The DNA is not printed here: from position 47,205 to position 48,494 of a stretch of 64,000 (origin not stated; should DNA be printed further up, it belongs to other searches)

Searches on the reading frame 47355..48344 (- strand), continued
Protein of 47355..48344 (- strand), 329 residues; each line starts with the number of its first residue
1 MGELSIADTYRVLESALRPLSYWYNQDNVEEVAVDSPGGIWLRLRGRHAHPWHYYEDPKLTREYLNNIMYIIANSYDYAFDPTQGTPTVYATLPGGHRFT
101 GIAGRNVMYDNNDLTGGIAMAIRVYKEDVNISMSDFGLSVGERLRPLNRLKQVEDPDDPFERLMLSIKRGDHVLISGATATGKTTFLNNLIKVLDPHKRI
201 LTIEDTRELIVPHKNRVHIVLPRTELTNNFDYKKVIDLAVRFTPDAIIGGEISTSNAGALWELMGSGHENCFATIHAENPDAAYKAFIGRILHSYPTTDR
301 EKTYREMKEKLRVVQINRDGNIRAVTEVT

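Call 89: get_annotated_region(hit=H78, flank=9000)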
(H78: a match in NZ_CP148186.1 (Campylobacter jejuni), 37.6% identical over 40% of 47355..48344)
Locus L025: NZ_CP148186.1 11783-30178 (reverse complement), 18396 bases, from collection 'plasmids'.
description: Campylobacter jejuni strain Z1323CCJ0087 plasmid pZ1323CCJ0087-2, complete sequence
organism: Campylobacter jejuni (NCBI taxid 197)
taxonomy: Bacteria; Campylobacterota; Epsilonproteobacteria; Campylobacterales; Campylobacteraceae; Campylobacter; Campylobacter jejuni
host: -; source: -; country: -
typing (MOB-suite, as given by PLSDB): conjugative; replicon rep_cluster_1502; relaxase MOBP; mating-pair formation MPF_T
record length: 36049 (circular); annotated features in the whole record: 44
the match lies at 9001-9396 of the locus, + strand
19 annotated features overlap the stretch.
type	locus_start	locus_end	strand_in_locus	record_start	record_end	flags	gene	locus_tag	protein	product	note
CDS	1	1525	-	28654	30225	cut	-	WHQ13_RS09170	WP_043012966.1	relaxase/mobilization nuclease domain-containing protein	-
CDS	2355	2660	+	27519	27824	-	-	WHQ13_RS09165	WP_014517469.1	hypothetical protein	-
CDS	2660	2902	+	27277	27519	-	-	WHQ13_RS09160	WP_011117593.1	hypothetical protein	-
CDS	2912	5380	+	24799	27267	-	-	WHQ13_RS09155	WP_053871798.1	AAA family ATPase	-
CDS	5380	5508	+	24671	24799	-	-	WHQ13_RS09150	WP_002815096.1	type IV secretion system protein VirB7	-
CDS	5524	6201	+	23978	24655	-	-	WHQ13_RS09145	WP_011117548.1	VirB8/TrbF family protein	-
CDS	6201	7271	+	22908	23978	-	-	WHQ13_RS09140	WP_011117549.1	TrbG/VirB9 family P-type conjugative transfer protein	-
CDS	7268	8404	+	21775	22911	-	-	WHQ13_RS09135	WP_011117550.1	DNA type IV secretion system protein ComB10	-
CDS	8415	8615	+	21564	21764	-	-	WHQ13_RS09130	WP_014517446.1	hypothetical protein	-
CDS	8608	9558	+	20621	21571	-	-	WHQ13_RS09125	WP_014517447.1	CpaF/VirB11 family protein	-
CDS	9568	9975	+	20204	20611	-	-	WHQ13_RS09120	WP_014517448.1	CopG family transcriptional regulator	-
CDS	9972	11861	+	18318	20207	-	-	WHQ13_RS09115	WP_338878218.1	type IV secretory system conjugative DNA transfer family protein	-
CDS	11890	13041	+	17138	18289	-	-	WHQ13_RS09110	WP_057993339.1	type IV secretory system conjugative DNA transfer family protein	-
CDS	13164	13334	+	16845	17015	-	-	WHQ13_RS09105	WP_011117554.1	hypothetical protein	-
CDS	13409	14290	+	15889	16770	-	-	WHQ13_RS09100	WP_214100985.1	ArdC family protein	-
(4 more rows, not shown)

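Call 122: search_dna_similar(collection=plasmids, mode=protein, query=L016:12469-13290:+, max_evalue=0.001, rows=spread, max_rows=25)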
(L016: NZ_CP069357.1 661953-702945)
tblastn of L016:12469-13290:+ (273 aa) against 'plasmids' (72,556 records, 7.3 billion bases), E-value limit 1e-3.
Records with a match: 2; places in all: 2; records where one place covers at least 80% of the query: 2.
Best place of each record, by identity: >=99% 1; <60% 1.
By first word of the organism name: Microvirga 1; Erythrobacter 1.
By predicted mobility (MOB-suite, as given by PLSDB): non-mobilizable 2.
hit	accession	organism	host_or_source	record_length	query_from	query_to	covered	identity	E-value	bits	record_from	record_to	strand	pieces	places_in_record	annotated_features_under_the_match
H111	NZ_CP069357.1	Microvirga sp. VF16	Vachellia farnesiana,Cell culture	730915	1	273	100%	100.0%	3e-172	534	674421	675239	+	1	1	hypothetical protein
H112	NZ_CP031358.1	Erythrobacter aureus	marine sediment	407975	34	265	85%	26.3%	2e-7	59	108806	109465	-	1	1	type IV secretion system protein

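Call 123: get_annotated_region(hit=H112, flank=9000)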
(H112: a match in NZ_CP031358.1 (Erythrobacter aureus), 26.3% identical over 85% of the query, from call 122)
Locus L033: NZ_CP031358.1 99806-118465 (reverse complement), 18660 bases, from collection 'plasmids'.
description: Erythrobacter aureus strain YH-07 plasmid unnamed, complete sequence
organism: Erythrobacter aureus (NCBI taxid 2182384)
taxonomy: Bacteria; Pseudomonadota; Alphaproteobacteria; Sphingomonadales; Erythrobacteraceae; Erythrobacter; Erythrobacter aureus
host: -; source: marine sediment; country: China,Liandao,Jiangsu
typing (MOB-suite, as given by PLSDB): non-mobilizable
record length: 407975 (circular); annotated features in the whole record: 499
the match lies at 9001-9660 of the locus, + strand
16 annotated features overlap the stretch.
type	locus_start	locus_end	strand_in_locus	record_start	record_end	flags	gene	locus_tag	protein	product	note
CDS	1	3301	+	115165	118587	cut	-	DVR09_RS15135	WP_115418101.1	MobA/MobL family protein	-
CDS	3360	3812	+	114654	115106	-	-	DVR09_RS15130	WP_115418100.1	hypothetical protein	-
CDS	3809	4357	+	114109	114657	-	-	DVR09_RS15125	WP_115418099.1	hypothetical protein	-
CDS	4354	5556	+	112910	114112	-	-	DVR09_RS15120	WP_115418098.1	DnaB-like helicase C-terminal domain-containing protein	GO:0006260 - DNA replication [Evidence IEA]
CDS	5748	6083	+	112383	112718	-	-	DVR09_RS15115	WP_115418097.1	TrbC/VirB2 family protein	-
CDS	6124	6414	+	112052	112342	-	-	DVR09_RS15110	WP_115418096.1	hypothetical protein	-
CDS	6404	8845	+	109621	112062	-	-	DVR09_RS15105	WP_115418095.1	VirB4 family type IV secretion system protein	-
CDS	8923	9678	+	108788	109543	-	-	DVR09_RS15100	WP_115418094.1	type IV secretion system protein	-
CDS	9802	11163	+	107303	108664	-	-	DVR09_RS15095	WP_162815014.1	hypothetical protein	-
CDS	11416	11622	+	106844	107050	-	-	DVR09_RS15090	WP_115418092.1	hypothetical protein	-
CDS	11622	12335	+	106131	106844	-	-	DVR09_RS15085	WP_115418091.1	VirB8/TrbF family protein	-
CDS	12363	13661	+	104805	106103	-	-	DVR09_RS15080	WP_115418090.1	TrbG/VirB9 family P-type conjugative transfer protein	-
CDS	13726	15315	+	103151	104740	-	-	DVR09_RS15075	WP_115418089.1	TrbI/VirB10 family protein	-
CDS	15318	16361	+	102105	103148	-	-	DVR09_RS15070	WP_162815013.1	ATPase, T2SS/T4P/T4SS family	-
CDS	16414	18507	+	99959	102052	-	-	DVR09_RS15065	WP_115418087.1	type IV secretory system conjugative DNA transfer family protein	-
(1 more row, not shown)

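Call 124: search_protein_families(library=pfam, max_evalue=1, proteins=[L033:8923-9678:+, L033:9802-11163:+, L033:11416-11622:+, L024:3019-3735:+, L024:2338-3006:+, L020:2927-3487:+])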
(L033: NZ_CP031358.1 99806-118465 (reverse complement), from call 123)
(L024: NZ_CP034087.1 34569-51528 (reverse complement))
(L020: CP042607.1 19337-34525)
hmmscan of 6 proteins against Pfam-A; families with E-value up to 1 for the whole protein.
L033:8923-9678:+ (251 aa): 5 families
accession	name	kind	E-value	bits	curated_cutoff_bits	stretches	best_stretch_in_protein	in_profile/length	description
PF07996.16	T4SS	-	6.8e-07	30.3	24.7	1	30-232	1-187/197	Type IV secretion system proteins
PF10057.14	MpsC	-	0.0026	18.3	23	1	26-84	25-83/111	Na+-translocating membrane potential-generating system (MpsC)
PF24615.2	Spectrin_Anc-1_2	-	0.037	14.7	28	1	46-80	36-70/105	Nuclear anchorage protein 1, spectrin repeat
PF05531.17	NPV_P10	-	0.039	14.9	29.8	0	40-83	7-49/75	Nucleopolyhedrovirus P10 protein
PF08651.15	DASH_Duo1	-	0.11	12.8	25.4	0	38-68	15-45/74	DASH complex subunit Duo1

L033:9802-11163:+ (453 aa): 1 family
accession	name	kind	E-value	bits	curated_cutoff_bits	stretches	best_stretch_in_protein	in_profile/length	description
PF12259.13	Baculo_F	-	0.23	10.4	24.1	1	107-151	238-281/609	Baculovirus F protein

L033:11416-11622:+ (68 aa): 0 families

L024:3019-3735:+ (238 aa): 2 families
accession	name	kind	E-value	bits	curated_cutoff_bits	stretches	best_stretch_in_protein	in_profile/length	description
PF07996.16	T4SS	-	2.6e-05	25.1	24.7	1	24-219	4-194/197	Type IV secretion system proteins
PF13605.11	DUF4141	-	0.52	10.2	30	1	5-53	3-49/53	Domain of unknown function (DUF4141)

L024:2338-3006:+ (222 aa): 0 families

L020:2927-3487:+ (186 aa): 18 families
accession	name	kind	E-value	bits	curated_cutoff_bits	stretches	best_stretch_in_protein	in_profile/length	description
PF07996.16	T4SS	-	1.4e-21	78.2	24.7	1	22-182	1-157/197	Type IV secretion system proteins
PF10498.14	IFT57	-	0.00072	19.1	40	1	30-173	195-326/360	Intra-flagellar transport protein 57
PF04513.17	Baculo_PEP_C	-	0.0027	18.2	38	1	56-117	67-130/140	Baculovirus polyhedron envelope protein, PEP, C terminus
PF01920.25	Prefoldin_2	-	0.0047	17.3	27.6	1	50-94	6-50/106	Prefoldin subunit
PF02601.20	Exonuc_VII_L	-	0.0085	16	35.9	1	39-161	194-309/315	Exonuclease VII, large subunit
PF08674.15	AChE_tetra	-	0.014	15.6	25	1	29-57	3-31/35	Acetylcholinesterase tetramerisation domain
PF14257.11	DUF4349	-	0.025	14.4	27.7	1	54-97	97-140/213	Domain of unknown function (DUF4349)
PF14362.11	DUF4407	-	0.025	14.3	31.3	1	49-175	112-227/297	Domain of unknown function (DUF4407)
PF11932.13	DUF3450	-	0.029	14.1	32.6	1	9-91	5-84/241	Protein of unknown function (DUF3450)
PF20870.2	FAM186A-B_N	-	0.033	14.1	27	0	39-116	165-240/243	FAM186A/B, N-terminal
PF05615.18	THOC7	-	0.044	14.5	28.7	1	88-183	21-113/136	Tho complex subunit 7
PF03885.18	DUF327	-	0.071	13.5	25.8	0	151-181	34-64/143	Protein of unknown function (DUF327)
PF25792.1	BREX_BrxC_helical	-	0.081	13.7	27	1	36-105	32-104/123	BREX ATP-binding protein BrxC alpha helical domain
PF17274.7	DUF5339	-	0.13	13.6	27.7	0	131-169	9-46/70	Family of unknown function (DUF5339)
PF25557.1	GAUT_1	-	0.14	12.9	22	0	56-107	3-53/77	Galacturonosyltransferase domain 1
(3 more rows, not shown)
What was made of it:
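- Mv_273's homologue Ea_251 (tblastn E 2e-7, call 122) passes the PF07996 gathering score (30.3 bits against 24.7; call 124).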

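Call 125: search_protein_families(library=ncbifam, max_evalue=1, proteins=[L033:8923-9678:+, L016:12469-13290:+, L016:14050-15336:+, L033:9802-11163:+])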
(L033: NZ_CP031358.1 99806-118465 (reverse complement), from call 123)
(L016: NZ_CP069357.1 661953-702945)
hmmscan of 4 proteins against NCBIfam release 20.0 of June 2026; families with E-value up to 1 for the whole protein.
L033:8923-9678:+ (251 aa): 0 families

L016:12469-13290:+ (273 aa): 0 families

L016:14050-15336:+ (428 aa): 1 family
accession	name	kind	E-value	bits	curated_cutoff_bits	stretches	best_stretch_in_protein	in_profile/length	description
TIGR01410.1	tatB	equivalog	0.2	12.2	56.5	1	63-93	39-69/80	Sec-independent protein translocase protein TatB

L033:9802-11163:+ (453 aa): 0 families
